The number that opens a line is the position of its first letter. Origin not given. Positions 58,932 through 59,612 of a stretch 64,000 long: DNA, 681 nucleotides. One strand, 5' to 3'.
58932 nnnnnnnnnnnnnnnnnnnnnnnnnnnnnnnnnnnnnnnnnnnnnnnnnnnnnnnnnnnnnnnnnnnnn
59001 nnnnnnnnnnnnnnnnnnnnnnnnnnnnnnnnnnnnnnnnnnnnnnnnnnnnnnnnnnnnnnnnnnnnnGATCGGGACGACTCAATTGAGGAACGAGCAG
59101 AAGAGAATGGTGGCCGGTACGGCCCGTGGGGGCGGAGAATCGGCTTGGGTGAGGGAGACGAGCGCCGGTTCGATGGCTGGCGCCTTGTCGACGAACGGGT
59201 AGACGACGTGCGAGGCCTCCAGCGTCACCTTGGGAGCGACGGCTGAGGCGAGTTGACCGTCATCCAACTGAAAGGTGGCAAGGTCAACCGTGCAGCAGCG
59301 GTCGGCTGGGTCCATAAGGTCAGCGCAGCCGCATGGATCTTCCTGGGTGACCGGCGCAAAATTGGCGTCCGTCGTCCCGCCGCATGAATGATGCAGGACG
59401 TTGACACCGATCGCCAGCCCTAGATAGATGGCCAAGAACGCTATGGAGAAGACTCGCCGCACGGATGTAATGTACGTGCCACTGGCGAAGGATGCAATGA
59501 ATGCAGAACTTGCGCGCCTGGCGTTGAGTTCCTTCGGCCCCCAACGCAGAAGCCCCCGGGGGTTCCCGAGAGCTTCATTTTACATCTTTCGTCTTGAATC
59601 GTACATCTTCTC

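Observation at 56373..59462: Putative metal-acquisition operon: Cys/His-rich membrane-anchored small protein, secreted HMA-domain protein and a TonB-dependent receptor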

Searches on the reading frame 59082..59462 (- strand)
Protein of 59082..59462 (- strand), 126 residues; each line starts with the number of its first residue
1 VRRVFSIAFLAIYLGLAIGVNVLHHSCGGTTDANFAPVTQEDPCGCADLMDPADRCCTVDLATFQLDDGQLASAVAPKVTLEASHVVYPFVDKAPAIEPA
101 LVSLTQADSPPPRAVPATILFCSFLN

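Call 3: search_protein_families(library=pfam, proteins=[window:59082-59462:-], max_evalue=0.01)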
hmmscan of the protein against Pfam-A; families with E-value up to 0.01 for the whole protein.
window:59082-59462:- (126 aa): 0 families

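Call 4: search_protein_families(library=ncbifam, proteins=[window:59082-59462:-], max_evalue=0.01)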
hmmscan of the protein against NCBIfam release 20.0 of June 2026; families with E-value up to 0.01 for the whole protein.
window:59082-59462:- (126 aa): 0 families

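Call 5: search_protein_families(library=ncbifam, proteins=[window:59082-59462:-], max_evalue=10)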
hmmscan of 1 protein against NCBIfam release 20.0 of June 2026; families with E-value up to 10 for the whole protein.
window:59082-59462:- (126 aa): 0 families

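Call 6: find_homologous_proteins(query=window:59082-59462:-, max_evalue=0.01)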
Query window:59082-59462:- (126 aa): 7 proteins with E <= 0.01 among 30 candidates.
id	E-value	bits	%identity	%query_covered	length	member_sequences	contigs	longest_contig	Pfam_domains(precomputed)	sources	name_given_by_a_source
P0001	1.2e-71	257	100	93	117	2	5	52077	PF26622.1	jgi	jgi:hypothetical protein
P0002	4.0e-55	203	73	99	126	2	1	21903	PF26622.1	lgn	-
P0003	4.5e-48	181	64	99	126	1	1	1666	PF26622.1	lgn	-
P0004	4.4e-47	177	63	99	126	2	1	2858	PF26622.1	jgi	jgi:hypothetical protein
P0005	3.0e-45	171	61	99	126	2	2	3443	PF26622.1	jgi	jgi:hypothetical protein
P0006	1.3e-44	169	61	99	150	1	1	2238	PF26622.1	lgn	-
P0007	9.3e-43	163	60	99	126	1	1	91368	PF26622.1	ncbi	-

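Call 7: search_protein_families(library=pfam, proteins=[window:59082-59462:-, P0002, P0007, P0006], max_evalue=10)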
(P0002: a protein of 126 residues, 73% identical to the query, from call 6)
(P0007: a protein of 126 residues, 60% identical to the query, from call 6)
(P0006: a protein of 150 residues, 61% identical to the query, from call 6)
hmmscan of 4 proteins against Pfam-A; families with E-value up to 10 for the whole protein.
window:59082-59462:- (126 aa): 0 families

P0002 (126 aa): 0 families

P0007 (126 aa): 0 families

P0006 (150 aa): 0 families

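Call 10: find_encoding_contigs(protein=P0007, flank=10000, max_places=3)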
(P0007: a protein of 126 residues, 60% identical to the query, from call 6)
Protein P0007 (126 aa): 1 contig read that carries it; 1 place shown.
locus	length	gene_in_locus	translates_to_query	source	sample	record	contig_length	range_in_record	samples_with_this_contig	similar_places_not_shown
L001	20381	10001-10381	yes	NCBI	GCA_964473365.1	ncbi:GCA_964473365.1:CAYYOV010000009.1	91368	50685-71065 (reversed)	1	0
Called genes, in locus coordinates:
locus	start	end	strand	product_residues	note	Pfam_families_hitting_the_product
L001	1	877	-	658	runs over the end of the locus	PF00005:ABC_tran, PF02463:SMC_N (faint), PF13476:AAA_23 (faint), PF13555:AAA_29 (faint), PF13304:AAA_21 (faint), PF12848:ABC_tran_Xtn, PF00005:ABC_tran, PF16326:ABC_tran_CTD, +1 more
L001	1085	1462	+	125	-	PF01042:Ribonuc_L-PSP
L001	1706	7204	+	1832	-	PF28492:Beta_helix_4, PF05048:NosD (weak), PF13229:Beta_helix, PF05048:NosD (weak), PF13229:Beta_helix, PF05048:NosD (weak), PF13229:Beta_helix, PF13860:FlgD_ig, +1 more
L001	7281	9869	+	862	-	PF02368:Big_2 (weak), PF18911:PKD_4 (faint), PF26182:Ig_NUP210_5th (faint), PF00963:Cohesin, PF02368:Big_2 (weak), PF00963:Cohesin, PF05345:He_PIG (weak), PF17963:Big_9 (weak)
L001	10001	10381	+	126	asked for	PF26622:DUF8199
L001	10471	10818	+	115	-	-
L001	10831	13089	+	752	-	PF13620:CarboxypepD_reg (weak), PF13715:CarbopepD_reg_2, PF07715:Plug (weak), PF00593:TonB_dep_Rec_b-barrel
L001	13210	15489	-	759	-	PF16499:Melibiase_2, PF17801:Melibiase_C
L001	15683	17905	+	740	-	PF02638:GHL10, PF14871:GHL6 (weak), PF09992:NAGPA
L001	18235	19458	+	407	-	PF00480:ROK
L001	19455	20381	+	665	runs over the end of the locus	PF02638:GHL10, PF14871:GHL6 (faint), PF25275:Golvesin_C, PF18962:Por_Secre_tail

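Call 20: search_protein_representatives(alignment_id=A1)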
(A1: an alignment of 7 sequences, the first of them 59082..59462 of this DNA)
Query: 7 sequences, 126 profile positions. Proteins with E-value up to 0.001 (for the whole library): 276; up to 1e-10: 47; up to 1e-30: 2. The best 150 are listed.
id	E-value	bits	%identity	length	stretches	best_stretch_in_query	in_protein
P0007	2.4e-67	241.2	-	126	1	1-126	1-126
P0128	3.3e-33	130.9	-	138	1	1-126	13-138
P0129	1.0e-23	100.2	-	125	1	1-126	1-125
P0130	7.3e-23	97.4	-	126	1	1-126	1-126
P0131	3.5e-21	92.0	-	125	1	1-126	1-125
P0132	3.8e-21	91.9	-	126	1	1-126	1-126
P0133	6.1e-21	91.2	-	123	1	1-126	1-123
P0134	1.2e-20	90.3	-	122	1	1-126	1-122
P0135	1.3e-20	90.2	-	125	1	1-126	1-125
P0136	1.7e-20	89.8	-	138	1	2-126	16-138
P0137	2.4e-20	89.3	-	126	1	1-125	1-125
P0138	3.8e-20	88.6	-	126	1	1-113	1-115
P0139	9.6e-20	87.3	-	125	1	4-126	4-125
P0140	3.0e-19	85.7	-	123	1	1-126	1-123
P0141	1.4e-17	80.3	-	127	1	3-126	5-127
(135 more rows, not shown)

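Call 22: search_protein_families(library=ncbifam, alignment_id=A2, max_evalue=0.01)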
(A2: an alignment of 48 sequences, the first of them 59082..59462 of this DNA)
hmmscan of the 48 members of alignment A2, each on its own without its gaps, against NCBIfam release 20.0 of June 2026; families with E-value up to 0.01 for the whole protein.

A. member 1, window:59082-59462:- (126 aa): 0 families

B. families by the number of members that match (of 48 scanned): 2 families
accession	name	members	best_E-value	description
NF047658.1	HYC_CC_PP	41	8.9e-15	HYC_CC_PP family protein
NF047871.1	vicin_ArsD_rel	1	0.0097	ArsD-related vicinal cysteine protein VcpD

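Call 23: search_protein_families(library=pfam, alignment_id=A2, max_evalue=0.01)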
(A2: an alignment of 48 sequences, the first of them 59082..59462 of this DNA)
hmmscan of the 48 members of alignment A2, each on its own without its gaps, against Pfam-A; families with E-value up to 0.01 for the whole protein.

A. member 1, window:59082-59462:- (126 aa): 0 families

B. families by the number of members that match (of 48 scanned): 1 family
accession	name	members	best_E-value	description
PF15806.11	TRAPP14_N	1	0.0084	TRAPP14 N-terminal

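Call 49: predict_structure(alignment_id=A2)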
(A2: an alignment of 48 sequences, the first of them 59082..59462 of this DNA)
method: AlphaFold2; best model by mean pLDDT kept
length: 126 residues; sequences in the alignment: 48
mean_pLDDT: 76.3   pTM: 0.43
mean pLDDT of the five models: 76.3, 76.3, 75.7, 73.2, 72.8
residues with pLDDT >= 90: 16; 70-90: 59; 50-70: 50; < 50: 1
segments of 3 or more residues with pLDDT < 50: none
pLDDT, mean of each block of 10 residues (from residue 1): 94 90 88 78 69 78 82 77 77 66 63 66 58
secondary structure, 60 per line:
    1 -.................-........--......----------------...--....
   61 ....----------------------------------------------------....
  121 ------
elements in order: H2-18 E20-27 E30-35 E57-64 H117-120

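Call 69: search_protein_families(library=pfam, alignment_id=A6, max_evalue=0.00001)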
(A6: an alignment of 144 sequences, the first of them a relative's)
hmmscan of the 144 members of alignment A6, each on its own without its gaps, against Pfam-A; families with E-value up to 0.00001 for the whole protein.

A. member 1, L001:7281-9866:+ (862 aa): 5 families
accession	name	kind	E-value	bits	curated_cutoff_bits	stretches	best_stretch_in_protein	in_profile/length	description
PF00963.24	Cohesin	-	4.3e-23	82.5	24.1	2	444-559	2-125/139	Cohesin domain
PF02368.24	Big_2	-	3.6e-12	46.5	22.8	1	390-438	32-79/79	Bacterial Ig-like domain (group 2)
PF05345.18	He_PIG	-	5.3e-08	33.6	24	1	580-664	2-95/96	Putative Ig domain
PF17963.7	Big_9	-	2.8e-07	31.8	23.6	1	577-664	1-88/89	Bacterial Ig domain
PF18911.6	PKD_4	-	5.8e-06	26.7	27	0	577-664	1-83/85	PKD domain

B. families by the number of members that match (of 144 scanned): 180 families (the first 25 are shown)
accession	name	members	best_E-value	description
PF14121.12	Porin_10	7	6.9e-90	Putative porin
PF00085.26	Thioredoxin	5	1.9e-13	Thioredoxin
PF01135.25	PCMT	4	6.3e-59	Protein-L-isoaspartate(D-aspartate) O-methyltransferase (PCMT)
PF00578.27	AhpC-TSA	4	4.2e-25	AhpC/TSA family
PF08534.16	Redoxin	4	1.6e-24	Redoxin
PF13905.12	Thioredoxin_8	4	4.8e-21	Thioredoxin-like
PF07719.23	TPR_2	4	2.1e-20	Tetratricopeptide repeat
PF13098.12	Thioredoxin_2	4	1.1e-11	Thioredoxin-like domain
PF00270.35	DEAD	3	1e-47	DEAD/DEAH box helicase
PF00271.37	Helicase_C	3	1.4e-31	Helicase conserved C-terminal domain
PF00515.34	TPR_1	3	5.4e-24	Tetratricopeptide repeat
PF04851.21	ResIII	3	1.7e-11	Type III restriction enzyme, res subunit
PF13432.12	TPR_16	3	3.5e-10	Tetratricopeptide repeat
PF00398.26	RrnaAD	3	3.2e-06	Ribosomal RNA adenine dimethylase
PF13847.12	Methyltransf_31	3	5.4e-06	Methyltransferase domain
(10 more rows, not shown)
